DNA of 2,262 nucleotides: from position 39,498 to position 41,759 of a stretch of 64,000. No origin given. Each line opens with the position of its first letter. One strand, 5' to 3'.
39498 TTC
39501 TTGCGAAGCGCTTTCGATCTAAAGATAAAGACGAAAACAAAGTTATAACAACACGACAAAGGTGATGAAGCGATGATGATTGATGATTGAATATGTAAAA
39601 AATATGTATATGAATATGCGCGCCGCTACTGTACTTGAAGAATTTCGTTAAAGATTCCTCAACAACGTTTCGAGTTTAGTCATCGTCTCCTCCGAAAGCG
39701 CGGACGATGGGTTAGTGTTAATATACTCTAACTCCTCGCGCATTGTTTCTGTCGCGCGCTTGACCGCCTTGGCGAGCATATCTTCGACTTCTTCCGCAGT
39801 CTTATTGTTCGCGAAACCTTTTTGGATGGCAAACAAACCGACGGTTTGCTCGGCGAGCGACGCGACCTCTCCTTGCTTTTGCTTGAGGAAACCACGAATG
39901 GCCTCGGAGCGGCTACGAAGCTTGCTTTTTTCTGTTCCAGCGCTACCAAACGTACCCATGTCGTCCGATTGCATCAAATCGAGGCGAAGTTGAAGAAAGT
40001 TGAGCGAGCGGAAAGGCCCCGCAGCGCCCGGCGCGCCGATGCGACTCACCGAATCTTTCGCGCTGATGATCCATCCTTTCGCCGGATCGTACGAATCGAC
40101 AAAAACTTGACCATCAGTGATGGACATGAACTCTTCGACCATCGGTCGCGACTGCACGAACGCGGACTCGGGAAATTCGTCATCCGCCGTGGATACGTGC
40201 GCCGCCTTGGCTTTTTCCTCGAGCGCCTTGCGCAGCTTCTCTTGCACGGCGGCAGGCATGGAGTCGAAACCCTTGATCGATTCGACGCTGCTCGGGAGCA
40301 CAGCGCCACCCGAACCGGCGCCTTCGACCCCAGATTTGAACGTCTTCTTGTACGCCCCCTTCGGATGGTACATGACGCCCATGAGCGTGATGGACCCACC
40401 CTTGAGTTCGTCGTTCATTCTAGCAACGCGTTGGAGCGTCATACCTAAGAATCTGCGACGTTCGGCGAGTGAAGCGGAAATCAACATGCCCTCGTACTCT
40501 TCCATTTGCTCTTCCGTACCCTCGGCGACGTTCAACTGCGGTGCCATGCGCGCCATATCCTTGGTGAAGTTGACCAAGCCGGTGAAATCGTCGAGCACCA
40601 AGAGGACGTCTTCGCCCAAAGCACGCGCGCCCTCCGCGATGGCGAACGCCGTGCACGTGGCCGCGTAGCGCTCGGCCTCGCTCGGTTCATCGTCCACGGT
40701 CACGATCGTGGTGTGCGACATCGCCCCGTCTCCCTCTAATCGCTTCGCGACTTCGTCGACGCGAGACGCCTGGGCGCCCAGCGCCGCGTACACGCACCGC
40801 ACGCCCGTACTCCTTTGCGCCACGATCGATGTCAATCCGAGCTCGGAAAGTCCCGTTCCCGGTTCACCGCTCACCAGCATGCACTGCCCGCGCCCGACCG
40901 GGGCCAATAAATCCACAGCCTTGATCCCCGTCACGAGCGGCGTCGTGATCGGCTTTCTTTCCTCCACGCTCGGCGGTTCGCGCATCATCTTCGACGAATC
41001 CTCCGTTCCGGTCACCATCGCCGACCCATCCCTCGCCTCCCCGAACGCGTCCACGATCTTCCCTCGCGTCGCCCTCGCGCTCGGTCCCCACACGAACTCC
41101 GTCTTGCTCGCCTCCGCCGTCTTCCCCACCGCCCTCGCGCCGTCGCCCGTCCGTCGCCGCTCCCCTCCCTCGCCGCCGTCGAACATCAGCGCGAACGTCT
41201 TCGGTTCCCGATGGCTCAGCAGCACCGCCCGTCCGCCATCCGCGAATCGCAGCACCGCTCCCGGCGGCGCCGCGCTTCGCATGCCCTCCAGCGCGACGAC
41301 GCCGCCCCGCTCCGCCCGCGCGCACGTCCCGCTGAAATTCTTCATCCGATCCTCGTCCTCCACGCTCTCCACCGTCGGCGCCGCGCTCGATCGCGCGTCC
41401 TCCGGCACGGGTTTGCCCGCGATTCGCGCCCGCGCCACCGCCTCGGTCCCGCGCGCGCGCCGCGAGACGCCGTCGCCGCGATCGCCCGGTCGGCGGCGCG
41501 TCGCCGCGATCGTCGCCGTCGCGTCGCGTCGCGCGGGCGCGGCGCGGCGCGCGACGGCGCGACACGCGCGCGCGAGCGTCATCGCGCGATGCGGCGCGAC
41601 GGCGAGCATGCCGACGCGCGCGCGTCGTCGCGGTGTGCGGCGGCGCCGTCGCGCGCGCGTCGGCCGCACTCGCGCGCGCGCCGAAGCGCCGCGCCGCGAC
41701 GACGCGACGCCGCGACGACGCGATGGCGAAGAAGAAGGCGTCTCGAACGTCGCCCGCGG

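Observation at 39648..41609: Nuclear ATP-synthase alpha-like paralog lacking the P-loop lysine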

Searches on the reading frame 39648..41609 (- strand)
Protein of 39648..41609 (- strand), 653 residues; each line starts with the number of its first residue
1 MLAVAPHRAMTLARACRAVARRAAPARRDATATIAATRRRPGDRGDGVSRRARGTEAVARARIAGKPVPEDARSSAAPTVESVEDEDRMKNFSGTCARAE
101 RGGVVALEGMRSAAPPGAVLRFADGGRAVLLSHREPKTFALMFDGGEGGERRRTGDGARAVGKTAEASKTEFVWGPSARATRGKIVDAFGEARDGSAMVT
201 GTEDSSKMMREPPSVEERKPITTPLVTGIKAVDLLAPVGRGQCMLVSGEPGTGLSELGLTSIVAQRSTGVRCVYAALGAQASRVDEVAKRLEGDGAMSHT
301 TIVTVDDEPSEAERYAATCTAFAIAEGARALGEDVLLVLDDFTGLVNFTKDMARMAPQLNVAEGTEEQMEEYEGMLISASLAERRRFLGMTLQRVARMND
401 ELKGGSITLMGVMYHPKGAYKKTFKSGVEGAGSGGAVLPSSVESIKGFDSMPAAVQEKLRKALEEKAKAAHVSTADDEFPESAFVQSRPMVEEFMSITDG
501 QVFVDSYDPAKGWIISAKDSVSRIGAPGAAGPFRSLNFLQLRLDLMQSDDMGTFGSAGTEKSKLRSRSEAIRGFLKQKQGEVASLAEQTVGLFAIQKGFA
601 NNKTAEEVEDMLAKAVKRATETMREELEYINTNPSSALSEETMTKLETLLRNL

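Call 3: search_protein_families(library=pfam, proteins=[window:39648-41609:-], max_evalue=0.1)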
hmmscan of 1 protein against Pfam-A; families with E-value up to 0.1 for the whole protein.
window:39648-41609:- (653 aa): 4 families
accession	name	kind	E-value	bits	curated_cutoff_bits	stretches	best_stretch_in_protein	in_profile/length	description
PF00006.31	ATP-synt_ab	-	3.9e-27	95.7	29.5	1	228-437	1-192/213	ATP synthase alpha/beta family, nucleotide-binding domain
PF00306.32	ATP-synt_ab_C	-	9.3e-07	29.7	27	1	541-651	12-124/126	ATP synthase alpha/beta chain, C terminal domain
PF06745.19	ATPase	-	0.00014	21.7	26.6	1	227-313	3-94/231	KaiC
PF13191.12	AAA_16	-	0.0043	18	32.6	1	233-343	14-142/167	AAA ATPase domain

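Call 4: search_solved_structures(query=window:39648-41609:-, max_evalue=0.01, show_alignments=2)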
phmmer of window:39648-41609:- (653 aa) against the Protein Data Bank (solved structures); distinct sequences matched with E-value up to 0.01: 174 (the best 60 are shown).
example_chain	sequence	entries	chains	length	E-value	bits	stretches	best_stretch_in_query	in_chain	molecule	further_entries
2r9v_A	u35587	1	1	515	6.2e-36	127.4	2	176-413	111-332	ATP synthase subunit alpha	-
6q45_A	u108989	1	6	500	2e-33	119.1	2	93-414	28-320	ATP synthase subunit alpha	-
9nvl_A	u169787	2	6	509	1e-32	116.8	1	102-413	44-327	ATPase Hybrid F1 with the ancestral core domains Chain A | ATPase hybrid F1 with the ancestral core domains alpha chains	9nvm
7p2y_A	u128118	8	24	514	1.1e-32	116.7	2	102-343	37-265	ATP synthase subunit alpha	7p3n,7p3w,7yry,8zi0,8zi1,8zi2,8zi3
3oaa_A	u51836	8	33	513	1.3e-32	116.4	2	175-343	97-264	ATP synthase subunit alpha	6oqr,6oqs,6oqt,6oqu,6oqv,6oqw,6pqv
9o19_A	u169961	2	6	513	4.5e-32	114.6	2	174-343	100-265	ATP synthase subunit alpha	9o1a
9o1c_A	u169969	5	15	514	4.6e-32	114.6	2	174-343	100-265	ATP synthase subunit alpha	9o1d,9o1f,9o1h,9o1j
8dbs_A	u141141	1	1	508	6.3e-32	114.2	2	174-343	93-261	ATP synthase subunit alpha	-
8dbq_B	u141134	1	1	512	6.7e-32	114.1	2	174-343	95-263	ATP synthase subunit alpha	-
8dbq_A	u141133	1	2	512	3.2e-31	111.9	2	174-343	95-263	ATP synthase subunit alpha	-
6wnq_C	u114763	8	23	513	3.2e-31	111.9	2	174-343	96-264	ATP synthase subunit alpha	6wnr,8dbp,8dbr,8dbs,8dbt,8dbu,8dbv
8dbw_A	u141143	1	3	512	4.4e-31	111.4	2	174-343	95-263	ATP synthase subunit alpha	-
5t4o_A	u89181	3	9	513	4.4e-31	111.4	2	174-343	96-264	ATP synthase subunit alpha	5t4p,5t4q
22vl_B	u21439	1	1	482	4.6e-30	108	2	103-355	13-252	ATP synthase subunit alpha, chloroplastic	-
22vl_A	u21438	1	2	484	4.6e-30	108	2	103-355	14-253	ATP synthase subunit alpha, chloroplastic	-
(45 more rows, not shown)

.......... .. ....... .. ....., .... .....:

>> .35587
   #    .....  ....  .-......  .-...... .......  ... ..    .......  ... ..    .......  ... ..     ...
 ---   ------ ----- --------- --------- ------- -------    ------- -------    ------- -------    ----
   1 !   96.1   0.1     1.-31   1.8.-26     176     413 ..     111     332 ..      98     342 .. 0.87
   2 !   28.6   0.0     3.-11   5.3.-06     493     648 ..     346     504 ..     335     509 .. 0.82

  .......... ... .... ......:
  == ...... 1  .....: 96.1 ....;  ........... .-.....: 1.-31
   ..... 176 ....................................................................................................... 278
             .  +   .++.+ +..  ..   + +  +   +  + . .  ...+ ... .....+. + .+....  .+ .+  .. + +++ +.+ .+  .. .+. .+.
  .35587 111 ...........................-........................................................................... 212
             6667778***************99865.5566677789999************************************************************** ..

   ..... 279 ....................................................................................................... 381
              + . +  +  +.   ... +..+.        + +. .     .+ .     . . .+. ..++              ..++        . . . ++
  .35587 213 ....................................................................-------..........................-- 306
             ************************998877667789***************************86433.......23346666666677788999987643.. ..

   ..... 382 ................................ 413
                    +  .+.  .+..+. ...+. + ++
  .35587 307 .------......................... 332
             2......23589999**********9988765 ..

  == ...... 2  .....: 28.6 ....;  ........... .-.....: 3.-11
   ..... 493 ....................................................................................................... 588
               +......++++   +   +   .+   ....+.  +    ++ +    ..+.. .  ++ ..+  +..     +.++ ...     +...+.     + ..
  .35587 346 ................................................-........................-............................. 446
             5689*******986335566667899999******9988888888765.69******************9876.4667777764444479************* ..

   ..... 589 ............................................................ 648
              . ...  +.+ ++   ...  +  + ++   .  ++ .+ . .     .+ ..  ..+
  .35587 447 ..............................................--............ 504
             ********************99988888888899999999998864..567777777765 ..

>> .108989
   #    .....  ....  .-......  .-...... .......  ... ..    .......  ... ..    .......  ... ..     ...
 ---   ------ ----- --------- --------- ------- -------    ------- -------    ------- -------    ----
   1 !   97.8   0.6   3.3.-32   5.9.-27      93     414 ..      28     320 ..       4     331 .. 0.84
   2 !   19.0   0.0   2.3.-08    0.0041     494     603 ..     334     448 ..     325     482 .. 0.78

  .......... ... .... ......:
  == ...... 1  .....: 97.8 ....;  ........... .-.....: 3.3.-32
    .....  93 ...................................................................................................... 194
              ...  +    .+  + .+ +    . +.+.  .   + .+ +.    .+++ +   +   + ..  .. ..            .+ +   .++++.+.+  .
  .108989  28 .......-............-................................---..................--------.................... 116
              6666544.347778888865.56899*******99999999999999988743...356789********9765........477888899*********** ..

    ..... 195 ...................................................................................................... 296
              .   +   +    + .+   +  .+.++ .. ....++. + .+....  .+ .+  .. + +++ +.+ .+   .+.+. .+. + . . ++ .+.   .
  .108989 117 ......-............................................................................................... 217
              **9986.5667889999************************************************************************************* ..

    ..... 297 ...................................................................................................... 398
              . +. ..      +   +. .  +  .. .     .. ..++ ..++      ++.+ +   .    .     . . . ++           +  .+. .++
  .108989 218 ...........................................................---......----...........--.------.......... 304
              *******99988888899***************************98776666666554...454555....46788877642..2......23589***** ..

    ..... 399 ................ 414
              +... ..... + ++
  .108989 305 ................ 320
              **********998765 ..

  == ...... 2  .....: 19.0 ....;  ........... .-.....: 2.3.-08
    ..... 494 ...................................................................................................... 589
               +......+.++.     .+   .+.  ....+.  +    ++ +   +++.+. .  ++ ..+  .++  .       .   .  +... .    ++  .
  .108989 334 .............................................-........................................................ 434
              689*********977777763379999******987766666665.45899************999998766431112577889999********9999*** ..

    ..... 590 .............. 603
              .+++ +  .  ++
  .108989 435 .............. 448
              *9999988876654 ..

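Call 5: find_homologous_proteins(query=window:39648-41609:-, max_evalue=1e-10)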
Query window:39648-41609:- (653 aa): 131 proteins with E <= 1e-10 among 8000 candidates; the best 120 are listed.
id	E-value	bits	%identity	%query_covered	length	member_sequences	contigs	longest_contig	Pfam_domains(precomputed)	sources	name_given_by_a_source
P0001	0.0e+0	1397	100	100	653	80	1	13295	PF00306.33,PF00006.32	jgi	jgi:F-type H+-transporting ATPase subunit alpha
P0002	0.0e+0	1284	95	93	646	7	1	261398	PF00306.33,PF00006.32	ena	-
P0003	0.0e+0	1029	76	99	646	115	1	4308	PF00306.33,PF00006.32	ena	-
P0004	3.2e-292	989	77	91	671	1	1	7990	PF00306.33,PF00006.32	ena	-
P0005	4.0e-289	978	78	91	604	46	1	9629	PF00306.33,PF00006.32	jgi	jgi:F0F1-type ATP synthase alpha subunit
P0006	1.4e-281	953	76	90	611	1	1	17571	PF00306.33,PF00006.32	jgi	jgi:F0F1-type ATP synthase alpha subunit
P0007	1.5e-281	953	76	91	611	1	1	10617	PF00306.33,PF00006.32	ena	-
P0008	1.7e-281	953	76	90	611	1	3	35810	PF00306.33,PF00006.32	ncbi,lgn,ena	-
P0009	2.1e-281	953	76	90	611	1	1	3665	PF00306.33,PF00006.32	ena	-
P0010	2.5e-281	953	76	91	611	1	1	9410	PF00306.33,PF00006.32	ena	-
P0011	2.7e-281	953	76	90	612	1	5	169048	PF00306.33,PF00006.32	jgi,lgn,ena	-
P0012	3.6e-281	952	76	90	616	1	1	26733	PF00306.33,PF00006.32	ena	-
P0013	5.0e-281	952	76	90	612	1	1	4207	PF00306.33,PF00006.32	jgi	-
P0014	1.8e-280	950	76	91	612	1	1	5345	PF00306.33,PF00006.32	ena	-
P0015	2.0e-280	950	76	91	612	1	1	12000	PF00306.33,PF00006.32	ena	-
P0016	2.3e-280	949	76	91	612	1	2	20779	PF00306.33,PF00006.32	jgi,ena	jgi:F0F1-type ATP synthase alpha subunit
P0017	2.3e-280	949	76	91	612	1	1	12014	PF00306.33,PF00006.32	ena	-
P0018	2.7e-280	949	76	91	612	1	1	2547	PF00306.33,PF00006.32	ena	-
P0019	2.8e-280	949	76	90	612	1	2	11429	PF00306.33,PF00006.32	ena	-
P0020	2.9e-280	949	76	91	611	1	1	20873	PF00306.33,PF00006.32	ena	-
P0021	3.0e-280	949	76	91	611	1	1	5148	PF00306.33,PF00006.32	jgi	jgi:F0F1-type ATP synthase alpha subunit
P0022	3.2e-280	949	76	90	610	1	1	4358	PF00306.33,PF00006.32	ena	-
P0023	3.5e-280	949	73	99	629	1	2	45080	PF00306.33,PF00006.32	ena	-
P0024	4.2e-280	949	76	90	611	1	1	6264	PF00306.33,PF00006.32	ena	-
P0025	5.0e-280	948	75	90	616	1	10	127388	PF00306.33,PF00006.32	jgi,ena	-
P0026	6.0e-280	948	76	90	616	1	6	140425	PF00306.33,PF00006.32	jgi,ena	-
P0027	6.7e-280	948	73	95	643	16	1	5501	PF00306.33,PF00006.32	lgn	-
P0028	7.3e-280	948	76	90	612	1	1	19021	PF00306.33,PF00006.32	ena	-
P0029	1.1e-279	947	76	91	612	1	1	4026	PF00306.33,PF00006.32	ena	-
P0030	5.7e-279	945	76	89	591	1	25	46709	PF00306.33,PF00006.32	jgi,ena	-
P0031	6.8e-279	945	76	89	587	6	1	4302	PF00306.33,PF00006.32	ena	-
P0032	1.7e-278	943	76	89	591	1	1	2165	PF00306.33,PF00006.32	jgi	-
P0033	3.8e-278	942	75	91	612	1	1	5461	PF00306.33,PF00006.32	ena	-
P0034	2.5e-277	939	100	67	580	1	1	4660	PF00306.33,PF00006.32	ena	-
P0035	6.7e-270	915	69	100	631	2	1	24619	PF00306.33,PF00006.32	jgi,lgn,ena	-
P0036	1.6e-269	914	75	87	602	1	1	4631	PF00306.33,PF00006.32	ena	-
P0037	6.8e-267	905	79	83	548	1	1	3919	PF00306.33,PF00006.32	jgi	jgi:F-type H+-transporting ATPase subunit alpha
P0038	1.3e-258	878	79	80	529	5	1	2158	PF00306.33,PF00006.32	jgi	jgi:F-type H+-transporting ATPase subunit alpha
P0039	9.4e-253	858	85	72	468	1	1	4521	PF00306.33,PF00006.32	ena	-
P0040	1.9e-247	841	88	69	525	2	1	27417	PF00006.32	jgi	-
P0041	2.4e-163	563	51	85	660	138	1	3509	PF00306.33,PF00006.32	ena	-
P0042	1.4e-162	561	48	98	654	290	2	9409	PF00306.33,PF00006.32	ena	-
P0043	4.6e-158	546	51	84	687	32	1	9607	PF00306.33,PF00006.32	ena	-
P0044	2.5e-157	543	51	84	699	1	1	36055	PF00306.33,PF00006.32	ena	-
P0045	9.7e-157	541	51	84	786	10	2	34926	PF00306.33,PF00006.32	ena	-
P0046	1.1e-153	531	49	89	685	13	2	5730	PF00006.32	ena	-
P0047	6.2e-150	519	48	86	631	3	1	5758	PF00006.32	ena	-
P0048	1.8e-144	501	47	92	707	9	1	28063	PF00006.32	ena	-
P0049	5.7e-144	499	47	92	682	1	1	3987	PF00006.32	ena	-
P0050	8.7e-144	498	48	84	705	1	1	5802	PF00006.32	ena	-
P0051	3.2e-143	497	49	84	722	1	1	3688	PF00006.32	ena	-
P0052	5.4e-143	496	48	92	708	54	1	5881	PF00006.32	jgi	jgi:F-type H+-transporting ATPase subunit alpha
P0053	8.8e-143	495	49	84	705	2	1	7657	PF00006.32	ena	-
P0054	2.4e-142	494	49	84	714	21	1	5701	PF00006.32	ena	-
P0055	4.5e-142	493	49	84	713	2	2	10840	PF00006.32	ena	-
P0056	7.1e-142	492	49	84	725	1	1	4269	PF00006.32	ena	-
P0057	1.6e-141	491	49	84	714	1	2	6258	PF00006.32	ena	-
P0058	7.4e-141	489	49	84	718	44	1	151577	PF00006.32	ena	-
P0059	7.7e-139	482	48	84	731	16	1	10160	PF00006.32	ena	-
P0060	2.1e-138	481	48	84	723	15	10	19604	PF00006.32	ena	-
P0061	3.5e-138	480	49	85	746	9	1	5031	PF00006.32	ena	-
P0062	1.3e-136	475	47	84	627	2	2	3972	PF00006.32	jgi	jgi:F-type H+-transporting ATPase subunit alpha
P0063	4.4e-135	470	44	86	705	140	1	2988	PF00006.32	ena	-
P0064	1.8e-134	468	44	86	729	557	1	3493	PF00006.32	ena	-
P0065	3.3e-134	467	44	86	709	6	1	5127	PF00006.32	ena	-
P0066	3.4e-133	464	43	86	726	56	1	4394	PF00006.32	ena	-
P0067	4.1e-133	463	54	68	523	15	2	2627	PF00006.32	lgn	-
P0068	5.2e-128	446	46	73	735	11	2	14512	PF00006.32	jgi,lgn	jgi:F0F1-type ATP synthase alpha subunit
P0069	3.4e-124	434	45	83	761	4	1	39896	PF00006.32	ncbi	-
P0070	1.3e-123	432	44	83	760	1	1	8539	PF00306.33,PF00006.32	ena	-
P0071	1.1e-122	429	50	68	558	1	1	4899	PF00006.32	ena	-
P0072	2.3e-110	388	56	53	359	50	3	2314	PF00306.33,PF00006.32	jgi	jgi:F-type H+-transporting ATPase subunit alpha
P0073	8.6e-105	370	51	58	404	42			PF00006.32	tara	tara:strand:- start:3332 stop:4546 length:1215 start_codon:yes stop_codon:yes gene_type:complete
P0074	8.6e-102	360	54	52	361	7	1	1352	PF00006.32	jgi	jgi:F-type H+-transporting ATPase subunit alpha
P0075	9.0e-102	360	50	55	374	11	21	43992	PF00006.32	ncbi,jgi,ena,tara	jgi:hypothetical protein|tara:strand:+ start:35 stop:1159 length:1125 start_codon:yes stop_codon:yes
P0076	4.0e-100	354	50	54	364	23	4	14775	PF00306.33,PF00006.32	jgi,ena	jgi:F-type H+-transporting ATPase subunit alpha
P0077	1.2e-99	353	48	57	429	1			PF00006.32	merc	-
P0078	1.2e-94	336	49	62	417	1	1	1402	PF00006.32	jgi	jgi:F-type H+-transporting ATPase subunit alpha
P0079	9.2e-68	247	51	42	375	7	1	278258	PF00006.32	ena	-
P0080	5.6e-62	228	32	78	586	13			PF06745.20,PF00306.33,PF00006.32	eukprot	eukprot:jgi/Picre1/33670/NNA_001149.t1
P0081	5.1e-58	215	32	81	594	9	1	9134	PF00306.33,PF00006.32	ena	-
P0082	1.2e-57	214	30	80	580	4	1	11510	PF00306.33,PF00006.32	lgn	-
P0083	5.2e-57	212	34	66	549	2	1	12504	PF00006.32,PF13191.13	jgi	-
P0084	1.4e-50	191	32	81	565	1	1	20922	PF00306.33,PF00006.32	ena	-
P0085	2.5e-49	187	31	79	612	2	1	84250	PF00306.33,PF00006.32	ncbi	ncbi:hypothetical protein WJX84_004451 [Apatococcus fuscideae]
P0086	4.7e-48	182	30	72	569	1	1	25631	PF06745.20,PF00306.33,PF00006.32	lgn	-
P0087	1.3e-47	181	30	79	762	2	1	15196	PF00306.33,PF00006.32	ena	-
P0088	5.6e-46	176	30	80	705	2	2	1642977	PF00306.33,PF00006.32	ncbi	ncbi:hypothetical protein Ndes2526A_g01433 [Nannochloris sp. 'desiccata']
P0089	7.7e-46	175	28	77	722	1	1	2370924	PF00306.33,PF00006.32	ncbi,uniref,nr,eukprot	ncbi:ATP synthase subunit alpha [Chlorella sorokiniana]|uniref:ATP synthase subunit alpha n=1 Tax=Ch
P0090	1.8e-45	174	29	84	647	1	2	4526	PF00306.33,PF00006.32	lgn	-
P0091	5.7e-44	169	31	70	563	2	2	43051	PF00306.33,PF00006.32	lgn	-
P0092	2.6e-43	167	29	78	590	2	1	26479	PF00306.33,PF00006.32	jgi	jgi:F-type H+-transporting ATPase subunit alpha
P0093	4.2e-43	166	30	59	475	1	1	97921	PF00306.33,PF00006.32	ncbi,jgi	jgi:F-type H+-transporting ATPase subunit alpha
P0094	7.9e-43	165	29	73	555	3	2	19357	PF00306.33,PF00006.32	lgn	-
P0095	7.9e-41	159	29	64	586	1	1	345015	PF00306.33,PF00006.32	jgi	jgi:F-type H+-transporting ATPase subunit alpha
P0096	5.9e-39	152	29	63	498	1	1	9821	PF00306.33,PF00006.32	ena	-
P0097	6.2e-32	129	25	81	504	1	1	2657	PF00306.33,PF02874.30,PF00006.32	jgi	-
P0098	1.5e-31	128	26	83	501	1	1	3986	PF06745.20,PF00306.33,PF09378.17,PF02874.30,PF00006.32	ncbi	-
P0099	2.4e-31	127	26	77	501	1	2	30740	PF06745.20,PF00306.33,PF09378.17,PF02874.30,PF00006.32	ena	-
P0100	3.3e-31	127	33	36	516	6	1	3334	PF00306.33,PF02874.30,PF00006.32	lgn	-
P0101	4.6e-31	126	26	83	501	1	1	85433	PF00306.33,PF09378.17,PF02874.30,PF00006.32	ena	-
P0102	2.0e-30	124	25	83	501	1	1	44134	PF06745.20,PF00306.33,PF09378.17,PF02874.30,PF00006.32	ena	-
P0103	1.1e-29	122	25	75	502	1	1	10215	PF00306.33,PF02874.30,PF00006.32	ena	-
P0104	1.1e-29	122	24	81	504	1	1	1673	PF00306.33,PF02874.30,PF00006.32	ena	-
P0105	4.9e-29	120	27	40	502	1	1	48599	PF00306.33,PF02874.30,PF00006.32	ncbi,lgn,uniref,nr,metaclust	ncbi:F0F1 ATP synthase subunit alpha [Desulfonatronovibrio magnus]|uniref:F0F1 ATP synthase subunit 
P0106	5.4e-29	119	24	81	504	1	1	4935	PF00306.33,PF02874.30,PF00006.32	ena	-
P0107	6.1e-29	119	24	81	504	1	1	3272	PF00306.33,PF02874.30,PF00006.32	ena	-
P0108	9.0e-29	119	25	72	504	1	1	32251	PF00306.33,PF02874.30,PF00006.32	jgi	jgi:F-type H+-transporting ATPase subunit alpha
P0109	4.8e-28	116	33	36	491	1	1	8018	PF00306.33,PF02874.30,PF00006.32,PF01637.25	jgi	jgi:F-type H+-transporting ATPase subunit alpha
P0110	9.9e-28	115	32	40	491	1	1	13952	PF00306.33,PF00006.32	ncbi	-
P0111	1.5e-27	115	24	72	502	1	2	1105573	PF00306.33,PF02874.30,PF00006.32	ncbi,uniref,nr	ncbi:ATP synthase F1, alpha subunit [Desulfonatronospira thiodismutans ASO3-1]|uniref:ATP synthase s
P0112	1.5e-27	115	24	72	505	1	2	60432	PF00306.33,PF02874.30,PF00006.32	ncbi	-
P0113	1.9e-27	114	32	45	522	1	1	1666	PF00306.33,PF02874.30,PF00006.32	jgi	-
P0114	2.9e-27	114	24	72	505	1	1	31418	PF00306.33,PF02874.30,PF00006.32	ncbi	-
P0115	2.9e-27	114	24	83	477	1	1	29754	PF06745.20,PF00306.33,PF02874.30,PF00006.32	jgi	jgi:F-type H+/Na+-transporting ATPase subunit alpha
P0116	3.5e-27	113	33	26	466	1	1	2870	PF00306.33,PF02874.30,PF00006.32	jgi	jgi:F-type H+-transporting ATPase subunit alpha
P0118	2.3e-26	111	23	77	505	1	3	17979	PF00306.33,PF02874.30,PF00006.32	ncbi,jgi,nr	ncbi:MAG: F0F1 ATP synthase subunit alpha [Deltaproteobacteria bacterium]|nr:F0F1 ATP synthase subun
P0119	5.1e-26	110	32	36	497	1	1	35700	PF00306.33,PF00006.32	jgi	jgi:F-type H+-transporting ATPase subunit alpha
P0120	1.1e-25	109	26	55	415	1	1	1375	PF00306.33,PF02874.30,PF00006.32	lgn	-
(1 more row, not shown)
